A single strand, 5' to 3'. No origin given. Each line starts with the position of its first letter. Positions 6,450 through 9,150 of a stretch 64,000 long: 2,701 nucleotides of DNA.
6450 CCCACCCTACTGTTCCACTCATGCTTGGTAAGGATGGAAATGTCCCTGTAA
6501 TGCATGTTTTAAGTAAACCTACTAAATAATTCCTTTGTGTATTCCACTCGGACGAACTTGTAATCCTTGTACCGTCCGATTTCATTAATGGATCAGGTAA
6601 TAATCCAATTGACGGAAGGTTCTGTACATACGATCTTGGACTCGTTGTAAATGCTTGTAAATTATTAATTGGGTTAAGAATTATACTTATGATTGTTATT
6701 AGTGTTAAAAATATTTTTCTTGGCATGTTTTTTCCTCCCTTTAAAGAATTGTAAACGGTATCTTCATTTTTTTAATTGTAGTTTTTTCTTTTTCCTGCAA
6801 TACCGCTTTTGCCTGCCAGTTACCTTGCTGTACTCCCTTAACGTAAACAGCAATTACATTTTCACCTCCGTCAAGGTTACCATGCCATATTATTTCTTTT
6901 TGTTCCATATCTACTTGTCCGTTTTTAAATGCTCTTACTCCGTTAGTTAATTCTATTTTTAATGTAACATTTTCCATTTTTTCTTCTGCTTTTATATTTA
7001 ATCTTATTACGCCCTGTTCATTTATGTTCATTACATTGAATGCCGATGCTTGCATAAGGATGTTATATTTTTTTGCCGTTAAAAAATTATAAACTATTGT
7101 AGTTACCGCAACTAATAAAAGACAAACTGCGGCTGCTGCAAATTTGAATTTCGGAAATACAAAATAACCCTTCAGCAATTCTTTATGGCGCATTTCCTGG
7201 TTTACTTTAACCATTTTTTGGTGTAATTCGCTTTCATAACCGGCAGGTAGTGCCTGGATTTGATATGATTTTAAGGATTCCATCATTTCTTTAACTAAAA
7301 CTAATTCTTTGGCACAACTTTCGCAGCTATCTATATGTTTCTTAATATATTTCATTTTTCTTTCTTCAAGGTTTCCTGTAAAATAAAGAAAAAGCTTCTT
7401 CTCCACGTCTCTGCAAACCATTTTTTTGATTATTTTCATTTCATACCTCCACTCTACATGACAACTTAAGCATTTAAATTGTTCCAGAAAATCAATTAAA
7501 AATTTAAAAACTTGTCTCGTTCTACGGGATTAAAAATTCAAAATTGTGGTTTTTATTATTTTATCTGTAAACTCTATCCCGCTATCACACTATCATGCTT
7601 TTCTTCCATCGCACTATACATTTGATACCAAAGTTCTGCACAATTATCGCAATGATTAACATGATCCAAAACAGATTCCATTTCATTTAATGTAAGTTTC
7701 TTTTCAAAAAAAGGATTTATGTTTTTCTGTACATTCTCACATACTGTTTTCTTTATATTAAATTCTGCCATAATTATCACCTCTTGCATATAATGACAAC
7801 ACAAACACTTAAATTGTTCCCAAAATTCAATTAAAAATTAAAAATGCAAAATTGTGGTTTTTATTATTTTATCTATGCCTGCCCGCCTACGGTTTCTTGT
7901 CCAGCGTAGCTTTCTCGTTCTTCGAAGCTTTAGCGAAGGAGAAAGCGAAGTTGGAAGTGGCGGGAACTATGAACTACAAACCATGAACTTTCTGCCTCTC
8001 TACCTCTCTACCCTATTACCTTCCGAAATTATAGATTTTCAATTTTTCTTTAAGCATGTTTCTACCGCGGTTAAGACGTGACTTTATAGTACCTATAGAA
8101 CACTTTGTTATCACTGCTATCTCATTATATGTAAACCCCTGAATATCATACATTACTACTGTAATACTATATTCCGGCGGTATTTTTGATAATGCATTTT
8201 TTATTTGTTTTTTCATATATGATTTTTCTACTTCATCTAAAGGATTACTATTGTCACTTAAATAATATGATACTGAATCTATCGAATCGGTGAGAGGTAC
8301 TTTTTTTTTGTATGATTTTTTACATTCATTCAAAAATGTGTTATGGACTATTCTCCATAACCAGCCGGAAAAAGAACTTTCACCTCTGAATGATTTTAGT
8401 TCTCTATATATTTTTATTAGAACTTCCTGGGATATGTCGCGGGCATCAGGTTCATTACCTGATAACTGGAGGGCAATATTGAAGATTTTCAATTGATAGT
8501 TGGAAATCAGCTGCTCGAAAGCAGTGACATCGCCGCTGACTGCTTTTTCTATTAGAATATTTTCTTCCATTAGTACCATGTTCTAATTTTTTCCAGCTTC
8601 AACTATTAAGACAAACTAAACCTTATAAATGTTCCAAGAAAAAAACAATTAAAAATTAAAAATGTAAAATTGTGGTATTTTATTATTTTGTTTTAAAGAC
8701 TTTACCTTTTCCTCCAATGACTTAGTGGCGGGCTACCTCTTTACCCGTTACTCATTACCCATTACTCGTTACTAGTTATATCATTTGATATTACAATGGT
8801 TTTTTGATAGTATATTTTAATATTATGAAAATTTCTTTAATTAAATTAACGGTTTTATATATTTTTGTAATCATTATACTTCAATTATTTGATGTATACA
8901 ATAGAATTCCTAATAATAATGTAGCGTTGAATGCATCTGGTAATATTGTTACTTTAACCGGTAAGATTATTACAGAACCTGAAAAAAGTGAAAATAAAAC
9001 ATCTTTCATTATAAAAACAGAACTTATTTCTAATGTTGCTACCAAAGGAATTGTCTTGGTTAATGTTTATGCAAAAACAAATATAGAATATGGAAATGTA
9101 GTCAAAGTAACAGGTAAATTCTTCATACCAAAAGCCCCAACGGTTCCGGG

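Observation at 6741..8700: ECF sigma and two ZAS anti-sigma genes, each with its own copy of one GGAAC-N17-TGTC promoter cassette, feeding a giant surface esterase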

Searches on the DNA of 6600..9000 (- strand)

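Call 49: search_rna_families(source=window, start=6600, end=9000, threshold=evalue, max_evalue=1)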
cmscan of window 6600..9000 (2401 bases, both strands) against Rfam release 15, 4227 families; matches with E-value up to 1: 0.
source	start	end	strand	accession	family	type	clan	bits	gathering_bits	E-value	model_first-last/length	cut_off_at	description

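Call 74: search_rna_families(sources=[L203, L206, L086], threshold=evalue, max_evalue=0.1)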
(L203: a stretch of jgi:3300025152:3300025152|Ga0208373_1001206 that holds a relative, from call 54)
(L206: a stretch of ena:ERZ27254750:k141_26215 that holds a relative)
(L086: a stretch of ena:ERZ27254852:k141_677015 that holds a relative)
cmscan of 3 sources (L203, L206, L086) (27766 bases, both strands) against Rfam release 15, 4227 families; matches with E-value up to 0.1: 0.
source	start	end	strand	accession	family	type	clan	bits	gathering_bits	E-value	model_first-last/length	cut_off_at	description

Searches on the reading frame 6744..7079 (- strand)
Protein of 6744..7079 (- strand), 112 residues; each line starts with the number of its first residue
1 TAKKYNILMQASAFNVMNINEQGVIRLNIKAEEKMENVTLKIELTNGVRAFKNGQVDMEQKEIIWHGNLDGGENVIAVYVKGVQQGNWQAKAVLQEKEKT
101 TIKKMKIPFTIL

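Call 50: search_protein_representatives(protein=window:6744-7079:-)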
Query: 112 residues. Proteins with E-value up to 0.001 (for the whole library): 51; up to 1e-10: 7; up to 1e-30: 3. The best 51 are listed.
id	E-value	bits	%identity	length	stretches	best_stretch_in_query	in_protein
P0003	8.3e-48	176.7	74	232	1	3-112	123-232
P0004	5.6e-36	138.7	63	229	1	3-112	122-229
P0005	3.7e-32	126.4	60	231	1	10-112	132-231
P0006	8.2e-21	90.0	44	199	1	10-111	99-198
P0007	2.0e-20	88.8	41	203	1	10-112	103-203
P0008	8.2e-19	83.6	42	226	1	14-111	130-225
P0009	1.2e-11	60.6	37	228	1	9-112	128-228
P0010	1.4e-10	57.1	28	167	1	13-111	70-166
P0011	9.0e-10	54.6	35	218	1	13-111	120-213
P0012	4.0e-09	52.5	30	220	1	11-112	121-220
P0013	5.1e-09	52.2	29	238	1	14-111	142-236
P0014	6.0e-09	51.9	36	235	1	15-106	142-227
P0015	2.2e-08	50.1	30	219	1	15-94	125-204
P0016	5.0e-08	49.0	34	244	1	14-98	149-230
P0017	7.1e-08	48.5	31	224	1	12-112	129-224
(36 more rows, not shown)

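Call 54: find_encoding_contigs(protein=P0004, flank=6000, max_places=3)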
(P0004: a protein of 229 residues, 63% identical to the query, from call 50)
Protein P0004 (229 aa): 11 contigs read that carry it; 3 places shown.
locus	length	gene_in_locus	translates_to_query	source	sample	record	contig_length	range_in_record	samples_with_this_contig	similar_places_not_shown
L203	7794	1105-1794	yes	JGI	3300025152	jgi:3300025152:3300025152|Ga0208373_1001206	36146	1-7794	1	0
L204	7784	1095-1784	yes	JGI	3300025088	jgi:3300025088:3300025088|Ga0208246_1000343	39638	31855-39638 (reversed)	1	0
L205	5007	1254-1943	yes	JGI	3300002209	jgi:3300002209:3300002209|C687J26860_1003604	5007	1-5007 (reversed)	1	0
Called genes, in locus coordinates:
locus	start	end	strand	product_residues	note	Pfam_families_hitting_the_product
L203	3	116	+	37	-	?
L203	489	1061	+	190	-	PF07638:Sigma70_ECF (faint), PF04542:Sigma70_r2, PF08281:Sigma70_r4_2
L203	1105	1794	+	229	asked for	-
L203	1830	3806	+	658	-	PF13385:Laminin_G_3, PF00041:fn3 (weak), PF16656:Pur_ac_phosph_N (weak), PF17957:Big_7, PF13860:FlgD_ig (weak)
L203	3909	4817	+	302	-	PF19572:PorV (weak)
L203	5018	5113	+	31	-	-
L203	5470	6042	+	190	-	-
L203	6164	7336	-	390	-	PF00106:adh_short, PF08659:KR (weak), PF13561:adh_short_C2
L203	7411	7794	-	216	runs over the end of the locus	PF00596:Aldolase_II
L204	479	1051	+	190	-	PF07638:Sigma70_ECF (weak), PF04542:Sigma70_r2, PF08281:Sigma70_r4_2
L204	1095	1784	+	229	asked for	-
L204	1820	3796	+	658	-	PF13385:Laminin_G_3, PF00041:fn3 (weak), PF16656:Pur_ac_phosph_N (faint), PF17957:Big_7, PF13860:FlgD_ig (weak)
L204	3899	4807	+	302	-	PF19572:PorV (weak)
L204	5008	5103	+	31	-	-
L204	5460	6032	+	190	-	-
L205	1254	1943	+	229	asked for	-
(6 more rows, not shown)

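Call 73: search_protein_families(library=pfam, proteins=[L203:5470-6042:+, window:6744-7079:-], max_evalue=0.1)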
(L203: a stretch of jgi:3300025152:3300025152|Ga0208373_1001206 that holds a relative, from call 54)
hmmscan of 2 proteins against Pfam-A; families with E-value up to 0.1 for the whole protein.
L203:5470-6042:+ (190 aa): 0 families

window:6744-7079:- (112 aa): 2 families
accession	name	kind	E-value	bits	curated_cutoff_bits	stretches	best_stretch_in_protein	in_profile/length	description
PF25549.1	DUF7927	-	0.038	14.7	31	1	14-93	24-108/132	Domain of unknown function (DUF7927)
PF18023.7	FKBP_N_2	-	0.042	14.4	27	1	13-45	74-106/112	BDBT FKBP like N-terminal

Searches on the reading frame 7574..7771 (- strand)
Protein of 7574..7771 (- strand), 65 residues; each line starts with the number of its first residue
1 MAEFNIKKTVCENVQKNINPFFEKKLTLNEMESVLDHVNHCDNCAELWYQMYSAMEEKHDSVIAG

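Call 8: search_protein_families(library=pfam, proteins=[window:7574-7771:-], max_evalue=0.01)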
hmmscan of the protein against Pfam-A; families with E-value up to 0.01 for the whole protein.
window:7574-7771:- (65 aa): 1 family
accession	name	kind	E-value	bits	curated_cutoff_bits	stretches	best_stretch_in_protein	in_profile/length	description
PF13490.11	zf-HC2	-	0.00089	19.8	22.2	1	11-45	1-35/35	Putative zinc-finger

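Call 19: search_protein_families(library=ncbifam, proteins=[window:7574-7771:-], max_evalue=0.01)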
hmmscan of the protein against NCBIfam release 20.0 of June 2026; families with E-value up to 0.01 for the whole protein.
window:7574-7771:- (65 aa): 1 family
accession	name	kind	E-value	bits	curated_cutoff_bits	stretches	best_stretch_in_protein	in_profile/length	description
TIGR03988.1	antisig_RsrA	equivalog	0.004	17.2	62.5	1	11-47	2-38/77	mycothiol system anti-sigma-R factor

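Call 20: find_homologous_proteins(query=window:7574-7771:-, max_evalue=0.01)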
Query window:7574-7771:- (65 aa): 1 proteins with E <= 0.01 among 1 candidates.
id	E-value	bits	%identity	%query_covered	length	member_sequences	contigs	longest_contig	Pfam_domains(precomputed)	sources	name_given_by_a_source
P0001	1.4e-37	144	100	100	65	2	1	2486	-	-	-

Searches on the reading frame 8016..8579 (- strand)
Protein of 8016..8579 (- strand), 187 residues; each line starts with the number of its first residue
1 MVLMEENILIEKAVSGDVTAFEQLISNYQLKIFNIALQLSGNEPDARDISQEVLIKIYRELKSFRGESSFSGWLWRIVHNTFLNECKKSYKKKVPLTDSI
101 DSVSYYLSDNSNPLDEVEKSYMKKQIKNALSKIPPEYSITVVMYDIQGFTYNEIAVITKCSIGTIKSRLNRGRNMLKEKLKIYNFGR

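Call 8: search_protein_families(library=pfam, proteins=[window:8016-8579:-], max_evalue=0.01)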
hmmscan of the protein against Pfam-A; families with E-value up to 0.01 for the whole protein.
window:8016-8579:- (187 aa): 5 families
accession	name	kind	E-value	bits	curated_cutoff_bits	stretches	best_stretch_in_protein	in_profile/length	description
PF04542.20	Sigma70_r2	-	9.1e-14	51.4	24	1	24-88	1-67/71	Sigma-70 region 2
PF08281.18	Sigma70_r4_2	-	3.6e-12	46.2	25.7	1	125-175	3-53/54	Sigma-70, region 4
PF04545.22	Sigma70_r4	-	1.7e-05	24.7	24.1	1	129-178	1-50/50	Sigma-70, region 4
PF07638.17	Sigma70_ECF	-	0.00029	21.2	21.1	0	126-180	129-183/185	ECF sigma factor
PF12645.13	HTH_16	-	0.0021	18.6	22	1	9-64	3-64/65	Helix-turn-helix domain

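Call 12: find_encoding_contigs(protein=window:8016-8579:-, flank=10000, max_places=10)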
Protein window:8016-8579:- (187 aa): 11 contigs read that carry it; 5 places shown.
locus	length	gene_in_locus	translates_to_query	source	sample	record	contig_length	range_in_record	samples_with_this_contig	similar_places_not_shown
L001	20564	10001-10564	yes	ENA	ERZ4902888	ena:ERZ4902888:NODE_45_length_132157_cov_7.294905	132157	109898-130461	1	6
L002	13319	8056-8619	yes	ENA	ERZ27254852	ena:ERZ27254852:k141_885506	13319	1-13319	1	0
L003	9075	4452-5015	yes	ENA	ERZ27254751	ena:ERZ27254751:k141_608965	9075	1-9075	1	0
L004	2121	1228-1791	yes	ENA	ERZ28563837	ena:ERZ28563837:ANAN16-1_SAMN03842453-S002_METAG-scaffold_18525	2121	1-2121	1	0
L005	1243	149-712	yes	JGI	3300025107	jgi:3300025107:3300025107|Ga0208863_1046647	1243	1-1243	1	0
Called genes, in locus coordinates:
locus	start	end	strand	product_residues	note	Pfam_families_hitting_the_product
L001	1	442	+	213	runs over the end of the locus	PF13487:HD_5, PF01966:HD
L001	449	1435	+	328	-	PF07885:Ion_trans_2, PF02254:TrkA_N, PF02080:TrkA_C (weak)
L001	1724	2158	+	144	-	PF01976:DUF116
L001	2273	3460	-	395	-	PF00990:GGDEF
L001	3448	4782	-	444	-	PF13185:GAF_2 (weak), PF00990:GGDEF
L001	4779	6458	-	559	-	PF02463:SMC_N, PF13175:AAA_15 (faint), PF13476:AAA_23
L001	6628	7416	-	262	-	PF01513:NAD_kinase, PF20143:NAD_kinase_C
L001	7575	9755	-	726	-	PF13567:DUF4131, PF03772:Competence, PF00753:Lactamase_B (weak)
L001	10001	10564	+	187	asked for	PF04542:Sigma70_r2, PF08281:Sigma70_r4_2, PF04545:Sigma70_r4 (weak)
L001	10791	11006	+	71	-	-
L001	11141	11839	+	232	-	-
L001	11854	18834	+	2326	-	PF22244:GCE_fung, PF09134:Invasin_D3, PF00041:fn3 (weak), PF00041:fn3 (weak), PF16656:Pur_ac_phosph_N, PF13385:Laminin_G_3, PF00041:fn3 (weak), PF17957:Big_7, +5 more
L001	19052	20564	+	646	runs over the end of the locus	PF19572:PorV (weak), PF07719:TPR_2 (faint), PF00515:TPR_1 (faint)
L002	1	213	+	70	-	?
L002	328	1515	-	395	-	PF00990:GGDEF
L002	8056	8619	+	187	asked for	PF04542:Sigma70_r2, PF08281:Sigma70_r4_2, PF04545:Sigma70_r4 (weak)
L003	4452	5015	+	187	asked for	PF04542:Sigma70_r2, PF08281:Sigma70_r4_2, PF04545:Sigma70_r4 (weak)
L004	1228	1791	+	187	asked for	PF04542:Sigma70_r2, PF08281:Sigma70_r4_2, PF04545:Sigma70_r4 (weak)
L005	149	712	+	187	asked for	PF04542:Sigma70_r2, PF08281:Sigma70_r4_2, PF04545:Sigma70_r4 (weak)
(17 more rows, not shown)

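Call 14: find_related_loci(query=window:8016-8579:-, collection=genome_contigs, flank=6000)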
Query window:8016-8579:- (187 aa) in genome_contigs; peptide patterns used: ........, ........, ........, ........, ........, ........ (x = any residue, [..] = any of these).
399 stretches matched a pattern; 174 encode a relative of the query (tblastn E <= 1e-3); the best 80 are kept; 80 distinct loci.
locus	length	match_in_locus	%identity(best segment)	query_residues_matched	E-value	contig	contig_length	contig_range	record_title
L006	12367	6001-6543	80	1-181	3e-98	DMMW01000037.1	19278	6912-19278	MAG TPA_asm: Elusimicrobia bacterium isolate UBA9627 contig_93, whole genome shotgun sequence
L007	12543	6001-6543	39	6-180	7e-34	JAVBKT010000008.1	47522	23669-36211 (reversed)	MAG: Bacillota bacterium isolate EPI_MAG_00003 c_000002656931, whole genome shotgun sequence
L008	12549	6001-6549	36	1-177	2e-33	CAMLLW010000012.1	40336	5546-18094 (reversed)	MAG: uncultured Clostridia bacterium isolate SRR12181049_bin.2_metawrap_v1.3.0_MAG genome assembly, contig: ERZ12593155_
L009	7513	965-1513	35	4-180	3e-32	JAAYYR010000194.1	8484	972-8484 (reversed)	MAG: Clostridia bacterium isolate AS06rmzACSIP_243 580023_AS06, whole genome shotgun sequence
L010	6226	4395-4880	38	32-186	2e-31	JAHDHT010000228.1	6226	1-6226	MAG: Chitinophagales bacterium isolate MAG-76 RZ_33932, whole genome shotgun sequence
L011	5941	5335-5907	35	5-186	4e-31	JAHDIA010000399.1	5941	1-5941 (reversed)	MAG: Chitinophagales bacterium isolate MAG-82 RZ_35890, whole genome shotgun sequence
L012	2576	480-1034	35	1-183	2e-31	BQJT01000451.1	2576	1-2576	MAG: Cyclobacteriaceae bacterium DHS20C17 DNA, sequence451, whole genome shotgun sequence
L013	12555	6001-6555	33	1-183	2e-30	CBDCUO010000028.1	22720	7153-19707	MAG: Saprospiraceae bacterium isolate 8ed1a4eb-f38d-42ed-aa47-c095b23a0205 genome assembly, contig: contig_28, whole gen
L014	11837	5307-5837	38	4-183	2e-30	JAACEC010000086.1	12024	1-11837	MAG: Proteobacteria bacterium isolate OTbin.15 scaffold_14067, whole genome shotgun sequence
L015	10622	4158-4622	40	32-183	3e-30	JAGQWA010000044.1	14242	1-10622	MAG: Bacteroidetes bacterium isolate HKST-UBA117 NODE_44_length_14242_cov_3.037981, whole genome shotgun sequence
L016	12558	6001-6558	34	3-183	2e-30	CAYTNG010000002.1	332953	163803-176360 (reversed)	MAG TPA_asm: uncultured Saprospiraceae bacterium isolate SRP189682_co1_339 genome assembly, contig: NODE_6_length_332953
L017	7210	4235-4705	39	32-183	1e-30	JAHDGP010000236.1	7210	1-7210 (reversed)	MAG: Bacteroidetes bacterium isolate MAG-49 RZ_28406, whole genome shotgun sequence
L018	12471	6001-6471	35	32-183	2e-30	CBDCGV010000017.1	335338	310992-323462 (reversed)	MAG: Chitinophagales bacterium isolate 67d6fec2-63eb-4809-aedb-c18fc43e7593 genome assembly, contig: contig_17, whole ge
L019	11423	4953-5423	37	32-183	2e-30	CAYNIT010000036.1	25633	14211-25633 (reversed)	MAG TPA_asm: uncultured Phaeodactylibacter sp. isolate binchicken_co8_153 genome assembly, contig: NODE_2773_length_2563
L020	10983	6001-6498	39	6-165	4e-30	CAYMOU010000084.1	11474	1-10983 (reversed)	MAG TPA_asm: uncultured Defluviitaleaceae bacterium isolate SRP242652_co2_38 genome assembly, contig: NODE_6145_length_1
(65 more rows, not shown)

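Call 19: search_protein_families(library=ncbifam, proteins=[window:8016-8579:-], max_evalue=0.01)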
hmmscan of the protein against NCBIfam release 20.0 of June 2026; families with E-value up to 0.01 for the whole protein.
window:8016-8579:- (187 aa): 91 families (the best 25 are shown)
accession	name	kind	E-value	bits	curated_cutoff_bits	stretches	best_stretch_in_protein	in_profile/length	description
NF007229.0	PRK09647.1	equivalog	1.4e-34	119.4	265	1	17-181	42-203/220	RNA polymerase sigma factor SigE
NF007225.0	PRK09643.1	equivalog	1.3e-33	116.5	190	1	9-183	17-185/204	RNA polymerase sigma factor SigM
NF007223.0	PRK09641.1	equivalog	9.7e-33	113.6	209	1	9-181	8-185/187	RNA polymerase sigma factor SigW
TIGR02939.1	RpoE_Sigma70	equivalog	2.9e-32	112.2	236.15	1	7-181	8-187/190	RNA polymerase sigma factor RpoE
NF007216.0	PRK09638.1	equivalog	6.3e-31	107.5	194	1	4-180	3-174/180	RNA polymerase sigma factor SigY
NF009171.0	PRK12518.1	equivalog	1.6e-29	103.1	208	1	5-180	13-184/191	RNA polymerase sigma factor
TIGR02937.1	sigma70-ECF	superfamily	1.2e-28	99.8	42.9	1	20-180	2-165/165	sigma-70 family RNA polymerase sigma factor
TIGR02950.1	SigM_subfam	subfamily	2.3e-28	99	147.95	1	22-180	3-158/159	RNA polymerase sigma factor, SigM family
NF008888.0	PRK11922.1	equivalog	3.6e-28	98.7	204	1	5-181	16-197/231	RNA polymerase sigma factor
TIGR02947.1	SigH_actino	hypoth_equivalog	9.7e-28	97.2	251.55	1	21-182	13-181/193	RNA polymerase sigma-70 factor, TIGR02947 family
TIGR02948.1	SigW_bacill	equivalog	2.5e-27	96.1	243.1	1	10-181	9-185/187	RNA polymerase sigma factor SigW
TIGR02985.1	Sig70_bacteroi1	subfamily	7.8e-27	94.5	126.4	1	20-180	2-162/162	RNA polymerase sigma-70 factor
NF058625.1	sigma_PG0214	equivalog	2.1e-26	92.7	130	1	19-181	4-162/170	GFO_1088 family ECF-type sigma factor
NF009185.0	PRK12533.1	equivalog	3.5e-26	92.2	248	1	21-181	31-194/231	RNA polymerase sigma factor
NF006930.0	PRK09415.1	subfamily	1.3e-25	90.3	198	1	18-181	15-176/179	RNA polymerase factor sigma C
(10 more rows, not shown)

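Call 59: search_protein_families(library=ncbifam, proteins=[L001:17635-18834:+, L001:11854-13353:+], max_evalue=0.01)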
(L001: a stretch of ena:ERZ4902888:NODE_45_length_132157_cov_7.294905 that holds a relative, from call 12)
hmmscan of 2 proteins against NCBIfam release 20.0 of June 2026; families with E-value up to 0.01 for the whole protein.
L001:17635-18834:+ (399 aa): 6 families
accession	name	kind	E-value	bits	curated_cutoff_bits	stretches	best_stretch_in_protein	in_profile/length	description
NF041611.1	exoglucan_CbhB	equivalog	1.6e-06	26.5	1950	1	6-164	752-889/997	exoglucanase CbhB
NF009276.0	PRK12633.1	equivalog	2.9e-05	23.9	383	1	331-387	126-182/234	flagellar basal body rod modification protein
TIGR04183.1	Por_Secre_tail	domain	4.9e-05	23.2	23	1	333-397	18-71/72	T9SS type A sorting domain-containing protein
NF009452.0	PRK12812.1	equivalog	0.00065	19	258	1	314-383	134-203/289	flagellar basal body rod modification protein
NF045522.1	MXAN_2561_fam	equivalog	0.00088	18.8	150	1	114-161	214-258/304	MXAN_2561 family MXYO-CTERM-anchored protein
NF005176.1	PRK06655.1-1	equivalog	0.0038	17.2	230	1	334-387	97-150/197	flagellar hook assembly protein FlgD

L001:11854-13353:+ (500 aa): 0 families

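Call 60: search_solved_structures(query=L001:11854-13353:+, max_evalue=0.001)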
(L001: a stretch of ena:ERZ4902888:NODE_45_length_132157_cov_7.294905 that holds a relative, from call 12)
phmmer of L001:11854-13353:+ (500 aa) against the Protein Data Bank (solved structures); distinct sequences matched with E-value up to 0.001: 21.
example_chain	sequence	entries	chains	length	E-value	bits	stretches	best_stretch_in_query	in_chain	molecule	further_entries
7nn3_A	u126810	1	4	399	3.3e-20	75.5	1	40-351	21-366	Beta-xylanase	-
6ehn_A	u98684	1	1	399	3.3e-19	72.2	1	166-320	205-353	Carbohydrate esterase MZ0003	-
8trx_A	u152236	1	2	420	6.1e-19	71.3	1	35-400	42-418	CE15 glucuronoyl esterase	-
8tru_A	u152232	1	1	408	4.2e-18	68.6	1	35-333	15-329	Glucuronyl esterase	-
6syr_A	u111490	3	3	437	4.3e-14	55.3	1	166-321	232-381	glucuronoyl esterase OtCE15A | Putative acetyl xylan esterase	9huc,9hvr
6sz0_A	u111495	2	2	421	4.6e-13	52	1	166-321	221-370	glucuronoyl esterase OtCE15A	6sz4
6syu_A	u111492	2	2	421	4.6e-13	52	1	166-321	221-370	glucuronoyl esterase OtCE15A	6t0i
6grw_A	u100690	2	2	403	9.1e-13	51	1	166-321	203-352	Putative acetyl xylan esterase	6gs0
6syv_A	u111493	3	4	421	1.2e-12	50.6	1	166-321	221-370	glucuronoyl esterase OtCE15A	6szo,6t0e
6gry_A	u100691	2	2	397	3e-12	49.2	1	164-320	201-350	Putative acetyl xylan esterase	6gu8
7b7h_A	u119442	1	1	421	3.1e-12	49.2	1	166-321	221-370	Putative acetyl xylan esterase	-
8b48_A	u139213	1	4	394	1.2e-11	47.3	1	42-329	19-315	Carbohydrate esterase family 15 protein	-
4g4g_A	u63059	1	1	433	1e-10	44.2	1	33-335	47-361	4-O-methyl-glucuronoyl methylesterase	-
6ru2_A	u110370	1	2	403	1.5e-10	43.6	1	41-333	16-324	4-O-methyl-glucuronoyl methylesterase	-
6rv8_A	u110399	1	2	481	2.4e-10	43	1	41-333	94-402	4-O-methyl-glucuronoyl methylesterase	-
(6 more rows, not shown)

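Call 73: search_protein_families(library=pfam, proteins=[L001:19052-20563:+], max_evalue=0.1)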
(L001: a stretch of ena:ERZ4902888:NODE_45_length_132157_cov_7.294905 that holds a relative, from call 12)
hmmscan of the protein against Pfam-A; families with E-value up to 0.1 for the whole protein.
L001:19052-20563:+ (504 aa): 3 families
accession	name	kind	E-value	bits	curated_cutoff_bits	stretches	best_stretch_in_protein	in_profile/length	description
PF19572.5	PorV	-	8.2e-07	29.2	27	1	120-325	10-235/243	Type IX secretion system protein PorV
PF03687.19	UPF0164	-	0.00096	18.5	21.4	1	130-246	48-162/325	Uncharacterised protein family (UPF0164)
PF18990.6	DUF5723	-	0.012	15.8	26.8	0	260-335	214-280/376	Family of unknown function (DUF5723)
